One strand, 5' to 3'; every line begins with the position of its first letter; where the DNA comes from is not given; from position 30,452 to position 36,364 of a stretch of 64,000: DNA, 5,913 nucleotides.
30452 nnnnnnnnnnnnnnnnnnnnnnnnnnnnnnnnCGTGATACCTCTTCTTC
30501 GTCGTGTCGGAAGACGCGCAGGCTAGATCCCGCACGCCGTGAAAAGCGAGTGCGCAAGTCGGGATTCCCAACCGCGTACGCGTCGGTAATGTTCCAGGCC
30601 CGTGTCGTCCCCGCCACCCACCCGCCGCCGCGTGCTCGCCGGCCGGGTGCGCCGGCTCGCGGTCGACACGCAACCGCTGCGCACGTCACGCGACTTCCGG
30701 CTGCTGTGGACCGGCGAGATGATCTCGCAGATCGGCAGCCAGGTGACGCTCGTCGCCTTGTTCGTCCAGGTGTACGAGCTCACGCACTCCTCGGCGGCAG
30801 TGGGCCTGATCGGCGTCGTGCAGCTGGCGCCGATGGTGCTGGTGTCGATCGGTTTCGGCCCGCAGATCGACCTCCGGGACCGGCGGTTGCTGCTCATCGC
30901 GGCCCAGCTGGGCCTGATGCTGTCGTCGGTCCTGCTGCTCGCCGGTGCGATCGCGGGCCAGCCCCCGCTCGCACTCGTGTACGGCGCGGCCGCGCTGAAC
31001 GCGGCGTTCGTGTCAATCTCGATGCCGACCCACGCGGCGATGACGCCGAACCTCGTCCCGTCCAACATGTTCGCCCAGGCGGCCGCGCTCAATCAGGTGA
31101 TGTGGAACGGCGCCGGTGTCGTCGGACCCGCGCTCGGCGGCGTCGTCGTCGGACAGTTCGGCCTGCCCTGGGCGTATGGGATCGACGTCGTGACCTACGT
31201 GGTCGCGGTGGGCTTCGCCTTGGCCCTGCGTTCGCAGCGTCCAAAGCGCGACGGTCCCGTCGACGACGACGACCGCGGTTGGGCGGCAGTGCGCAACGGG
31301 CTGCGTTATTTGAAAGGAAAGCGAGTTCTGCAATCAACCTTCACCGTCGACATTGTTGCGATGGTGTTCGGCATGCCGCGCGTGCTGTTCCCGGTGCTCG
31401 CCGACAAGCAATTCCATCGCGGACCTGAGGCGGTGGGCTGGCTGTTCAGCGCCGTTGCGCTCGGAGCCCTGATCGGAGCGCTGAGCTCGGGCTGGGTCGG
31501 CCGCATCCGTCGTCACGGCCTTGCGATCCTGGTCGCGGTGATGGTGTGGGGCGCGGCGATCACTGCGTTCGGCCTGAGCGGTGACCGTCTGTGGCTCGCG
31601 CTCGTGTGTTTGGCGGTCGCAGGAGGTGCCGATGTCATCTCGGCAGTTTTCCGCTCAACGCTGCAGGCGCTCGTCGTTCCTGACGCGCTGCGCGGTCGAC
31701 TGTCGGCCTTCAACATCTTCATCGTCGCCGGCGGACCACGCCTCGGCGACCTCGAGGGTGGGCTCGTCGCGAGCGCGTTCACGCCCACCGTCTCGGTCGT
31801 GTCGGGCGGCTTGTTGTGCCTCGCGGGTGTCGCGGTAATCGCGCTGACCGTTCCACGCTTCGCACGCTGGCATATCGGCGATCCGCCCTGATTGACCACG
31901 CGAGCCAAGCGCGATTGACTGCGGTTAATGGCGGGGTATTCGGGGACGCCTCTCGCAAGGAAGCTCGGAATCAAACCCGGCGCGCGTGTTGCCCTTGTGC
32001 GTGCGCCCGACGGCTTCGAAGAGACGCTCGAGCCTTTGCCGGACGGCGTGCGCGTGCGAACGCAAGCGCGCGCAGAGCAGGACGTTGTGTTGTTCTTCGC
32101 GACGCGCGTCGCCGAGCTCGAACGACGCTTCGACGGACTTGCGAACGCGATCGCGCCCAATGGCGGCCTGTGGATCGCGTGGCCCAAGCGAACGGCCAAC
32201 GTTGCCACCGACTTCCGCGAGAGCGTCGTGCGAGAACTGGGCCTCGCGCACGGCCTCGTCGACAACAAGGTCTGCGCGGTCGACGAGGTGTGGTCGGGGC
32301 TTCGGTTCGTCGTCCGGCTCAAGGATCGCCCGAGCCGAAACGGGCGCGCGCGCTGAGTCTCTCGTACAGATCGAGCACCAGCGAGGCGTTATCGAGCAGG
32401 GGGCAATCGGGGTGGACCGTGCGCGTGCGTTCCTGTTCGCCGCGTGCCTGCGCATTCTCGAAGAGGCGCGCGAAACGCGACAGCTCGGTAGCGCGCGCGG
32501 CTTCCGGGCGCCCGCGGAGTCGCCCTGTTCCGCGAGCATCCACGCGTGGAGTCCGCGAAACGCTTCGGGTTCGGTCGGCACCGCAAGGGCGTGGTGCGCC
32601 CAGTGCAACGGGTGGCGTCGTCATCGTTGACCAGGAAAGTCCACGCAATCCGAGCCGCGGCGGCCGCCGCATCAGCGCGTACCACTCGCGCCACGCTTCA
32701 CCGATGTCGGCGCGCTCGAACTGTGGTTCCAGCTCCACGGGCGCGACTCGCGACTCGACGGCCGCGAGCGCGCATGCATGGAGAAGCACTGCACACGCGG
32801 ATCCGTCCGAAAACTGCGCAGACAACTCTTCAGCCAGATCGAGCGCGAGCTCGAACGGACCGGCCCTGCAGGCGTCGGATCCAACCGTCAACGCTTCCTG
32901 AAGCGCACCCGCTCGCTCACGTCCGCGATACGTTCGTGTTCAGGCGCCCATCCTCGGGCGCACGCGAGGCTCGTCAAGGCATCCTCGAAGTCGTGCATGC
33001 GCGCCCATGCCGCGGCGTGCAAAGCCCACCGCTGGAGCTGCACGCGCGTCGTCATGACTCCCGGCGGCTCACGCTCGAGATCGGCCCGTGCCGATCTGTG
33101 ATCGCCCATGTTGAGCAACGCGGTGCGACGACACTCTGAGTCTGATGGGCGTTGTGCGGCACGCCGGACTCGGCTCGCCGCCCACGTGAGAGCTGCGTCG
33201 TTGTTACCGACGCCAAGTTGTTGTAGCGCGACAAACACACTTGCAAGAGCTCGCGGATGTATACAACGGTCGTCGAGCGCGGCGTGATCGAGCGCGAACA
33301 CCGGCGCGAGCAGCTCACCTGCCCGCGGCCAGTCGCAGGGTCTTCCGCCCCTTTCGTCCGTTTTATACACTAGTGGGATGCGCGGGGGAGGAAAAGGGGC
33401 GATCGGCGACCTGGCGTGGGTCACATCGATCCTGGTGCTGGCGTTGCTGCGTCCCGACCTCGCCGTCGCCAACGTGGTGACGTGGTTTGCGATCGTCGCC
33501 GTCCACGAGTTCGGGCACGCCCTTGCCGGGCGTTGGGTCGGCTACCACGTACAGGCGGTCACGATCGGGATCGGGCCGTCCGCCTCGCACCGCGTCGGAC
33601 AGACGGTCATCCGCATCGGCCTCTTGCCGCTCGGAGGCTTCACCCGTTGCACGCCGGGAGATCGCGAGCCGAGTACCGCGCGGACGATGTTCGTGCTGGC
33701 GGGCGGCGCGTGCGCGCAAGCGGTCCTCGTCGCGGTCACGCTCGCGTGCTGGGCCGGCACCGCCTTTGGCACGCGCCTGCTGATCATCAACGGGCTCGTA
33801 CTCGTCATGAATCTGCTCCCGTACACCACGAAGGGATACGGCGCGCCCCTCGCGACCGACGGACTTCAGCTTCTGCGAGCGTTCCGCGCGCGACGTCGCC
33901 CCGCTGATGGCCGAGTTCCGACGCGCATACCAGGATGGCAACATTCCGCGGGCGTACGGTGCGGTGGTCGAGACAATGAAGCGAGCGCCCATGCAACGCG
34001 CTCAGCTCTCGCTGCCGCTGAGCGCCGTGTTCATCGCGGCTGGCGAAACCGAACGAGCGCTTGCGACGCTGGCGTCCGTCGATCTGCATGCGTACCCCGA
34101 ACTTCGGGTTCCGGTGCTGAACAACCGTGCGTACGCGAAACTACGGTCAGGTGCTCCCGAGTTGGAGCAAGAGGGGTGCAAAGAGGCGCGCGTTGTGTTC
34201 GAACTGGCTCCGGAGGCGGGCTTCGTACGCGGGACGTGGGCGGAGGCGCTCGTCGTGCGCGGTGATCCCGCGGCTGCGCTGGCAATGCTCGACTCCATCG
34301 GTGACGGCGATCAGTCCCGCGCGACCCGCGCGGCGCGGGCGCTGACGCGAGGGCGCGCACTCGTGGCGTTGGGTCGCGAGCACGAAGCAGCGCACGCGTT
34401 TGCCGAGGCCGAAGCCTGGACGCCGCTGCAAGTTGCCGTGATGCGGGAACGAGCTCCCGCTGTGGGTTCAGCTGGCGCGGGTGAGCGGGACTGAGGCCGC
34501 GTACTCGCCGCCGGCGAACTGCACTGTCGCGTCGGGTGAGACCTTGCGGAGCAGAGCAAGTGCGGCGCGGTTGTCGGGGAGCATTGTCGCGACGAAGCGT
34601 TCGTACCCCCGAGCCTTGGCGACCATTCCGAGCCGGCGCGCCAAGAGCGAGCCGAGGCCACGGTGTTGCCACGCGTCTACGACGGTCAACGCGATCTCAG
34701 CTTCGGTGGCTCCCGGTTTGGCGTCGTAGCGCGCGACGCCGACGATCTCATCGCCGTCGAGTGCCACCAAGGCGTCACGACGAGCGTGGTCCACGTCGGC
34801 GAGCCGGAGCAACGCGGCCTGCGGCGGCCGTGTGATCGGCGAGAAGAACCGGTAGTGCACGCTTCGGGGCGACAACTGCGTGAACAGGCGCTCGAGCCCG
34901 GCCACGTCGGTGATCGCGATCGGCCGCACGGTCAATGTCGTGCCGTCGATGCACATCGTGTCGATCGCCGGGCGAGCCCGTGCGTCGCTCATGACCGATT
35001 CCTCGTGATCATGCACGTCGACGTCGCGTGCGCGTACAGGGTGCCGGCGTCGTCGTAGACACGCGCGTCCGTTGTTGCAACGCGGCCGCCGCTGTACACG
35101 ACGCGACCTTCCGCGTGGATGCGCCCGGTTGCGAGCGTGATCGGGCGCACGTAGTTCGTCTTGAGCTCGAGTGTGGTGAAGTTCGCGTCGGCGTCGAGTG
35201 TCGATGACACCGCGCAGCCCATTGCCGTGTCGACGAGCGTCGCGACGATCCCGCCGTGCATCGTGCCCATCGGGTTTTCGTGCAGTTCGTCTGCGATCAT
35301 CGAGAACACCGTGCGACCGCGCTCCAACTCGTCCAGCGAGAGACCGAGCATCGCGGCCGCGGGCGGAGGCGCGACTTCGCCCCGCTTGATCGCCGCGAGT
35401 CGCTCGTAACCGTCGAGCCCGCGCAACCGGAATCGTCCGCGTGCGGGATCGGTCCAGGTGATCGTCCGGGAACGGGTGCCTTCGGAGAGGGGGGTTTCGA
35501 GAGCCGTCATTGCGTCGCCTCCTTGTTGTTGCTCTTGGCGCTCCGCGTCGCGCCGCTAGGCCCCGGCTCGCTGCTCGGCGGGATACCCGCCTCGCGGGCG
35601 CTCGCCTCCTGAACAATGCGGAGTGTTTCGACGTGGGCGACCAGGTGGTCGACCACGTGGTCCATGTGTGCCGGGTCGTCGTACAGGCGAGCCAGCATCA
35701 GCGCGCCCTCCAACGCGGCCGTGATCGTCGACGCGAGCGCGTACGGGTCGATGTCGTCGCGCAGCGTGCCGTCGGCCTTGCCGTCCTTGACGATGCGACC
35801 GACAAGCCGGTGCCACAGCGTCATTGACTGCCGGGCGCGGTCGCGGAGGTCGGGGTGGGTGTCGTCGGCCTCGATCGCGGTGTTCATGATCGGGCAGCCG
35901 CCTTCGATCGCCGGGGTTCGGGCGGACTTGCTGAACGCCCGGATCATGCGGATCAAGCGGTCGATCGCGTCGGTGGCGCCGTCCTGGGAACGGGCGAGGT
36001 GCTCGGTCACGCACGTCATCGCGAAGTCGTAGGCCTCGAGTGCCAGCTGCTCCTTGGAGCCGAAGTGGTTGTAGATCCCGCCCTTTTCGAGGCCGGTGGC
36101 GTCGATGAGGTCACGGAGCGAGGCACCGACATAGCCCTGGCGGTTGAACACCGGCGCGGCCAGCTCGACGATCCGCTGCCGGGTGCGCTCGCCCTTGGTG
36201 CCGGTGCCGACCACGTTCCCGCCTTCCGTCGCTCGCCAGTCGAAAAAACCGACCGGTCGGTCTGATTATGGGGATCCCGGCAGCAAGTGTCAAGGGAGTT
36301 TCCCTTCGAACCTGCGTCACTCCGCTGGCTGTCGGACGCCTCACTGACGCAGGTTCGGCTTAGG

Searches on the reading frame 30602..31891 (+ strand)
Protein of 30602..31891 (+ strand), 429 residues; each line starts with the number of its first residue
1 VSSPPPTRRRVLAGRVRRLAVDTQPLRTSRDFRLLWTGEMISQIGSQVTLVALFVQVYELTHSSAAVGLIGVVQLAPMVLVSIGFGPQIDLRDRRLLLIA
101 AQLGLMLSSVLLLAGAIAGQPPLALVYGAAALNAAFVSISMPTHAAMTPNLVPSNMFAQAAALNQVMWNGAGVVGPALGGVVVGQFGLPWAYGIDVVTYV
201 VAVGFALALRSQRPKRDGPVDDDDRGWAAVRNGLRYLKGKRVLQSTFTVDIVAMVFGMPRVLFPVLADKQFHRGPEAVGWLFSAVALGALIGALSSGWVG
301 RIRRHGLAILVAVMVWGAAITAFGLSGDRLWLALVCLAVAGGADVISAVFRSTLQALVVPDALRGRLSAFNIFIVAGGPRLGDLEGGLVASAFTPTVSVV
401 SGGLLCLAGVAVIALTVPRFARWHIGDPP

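Call 68: search_protein_families(library=pfam, proteins=[window:30602-31891:+])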
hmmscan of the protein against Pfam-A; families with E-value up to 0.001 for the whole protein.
window:30602-31891:+ (429 aa): 3 families
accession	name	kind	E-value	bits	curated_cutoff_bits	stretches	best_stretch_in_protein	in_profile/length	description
PF05977.19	MFS_3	-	1.5e-41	142.9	27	1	25-418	6-396/524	Transmembrane secretion effector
PF07690.21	MFS_1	-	1.9e-27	96.5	33.4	2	35-256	1-212/347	Major Facilitator Superfamily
PF00083.30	Sugar_tr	-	0.00011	21.7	22.3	1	278-378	48-150/452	Sugar (and other) transporter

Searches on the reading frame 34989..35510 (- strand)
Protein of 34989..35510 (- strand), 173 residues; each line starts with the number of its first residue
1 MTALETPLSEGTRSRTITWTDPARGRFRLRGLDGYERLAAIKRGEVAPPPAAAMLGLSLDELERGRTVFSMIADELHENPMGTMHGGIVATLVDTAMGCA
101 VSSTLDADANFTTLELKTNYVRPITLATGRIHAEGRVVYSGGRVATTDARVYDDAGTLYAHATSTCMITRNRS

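Call 68: search_protein_families(library=pfam, proteins=[window:34989-35510:-])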
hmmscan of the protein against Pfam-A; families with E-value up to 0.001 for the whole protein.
window:34989-35510:- (173 aa): 4 families
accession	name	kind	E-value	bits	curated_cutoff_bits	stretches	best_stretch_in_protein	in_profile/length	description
PF03061.28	4HBT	-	1.9e-15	57.3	20.6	1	81-158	1-77/79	Thioesterase superfamily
PF14539.12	DUF4442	-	2.3e-08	34.7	25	1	54-167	18-131/132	Domain of unknown function (DUF4442)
PF13622.12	4HBT_3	-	1.6e-05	25.5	24.3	1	80-165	7-81/83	Acyl-CoA thioesterase N-terminal domain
PF20789.3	4HBT_3C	-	0.0005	20.7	24.1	1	88-167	61-139/140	Acyl-CoA thioesterase C-terminal domain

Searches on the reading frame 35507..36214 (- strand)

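Call 68: search_protein_families(library=pfam, proteins=[window:35507-36214:-])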
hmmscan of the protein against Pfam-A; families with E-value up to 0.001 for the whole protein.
window:35507-36214:- (235 aa): 5 families
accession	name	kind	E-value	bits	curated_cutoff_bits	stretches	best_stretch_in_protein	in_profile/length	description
PF16925.10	TetR_C_13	-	4.1e-32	111.3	27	1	83-191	1-109/109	Tetracyclin repressor-like, C-terminal domain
PF21993.1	TetR_C_13_2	-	6.5e-14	52.5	27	1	84-190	2-103/103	Transcriptional regulator LmrA/YxaF-like, C-terminal domain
PF00440.29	TetR_N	-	9.9e-12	44.9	24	1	15-61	1-47/47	Bacterial regulatory proteins, tetR family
PF13977.11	TetR_C_6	-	1.3e-06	29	27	1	119-198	35-113/115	BetI-type transcriptional repressor, C-terminal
PF16859.10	TetR_C_11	-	3.5e-05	24.6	32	1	87-190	11-112/113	Tetracyclin repressor-like, C-terminal domain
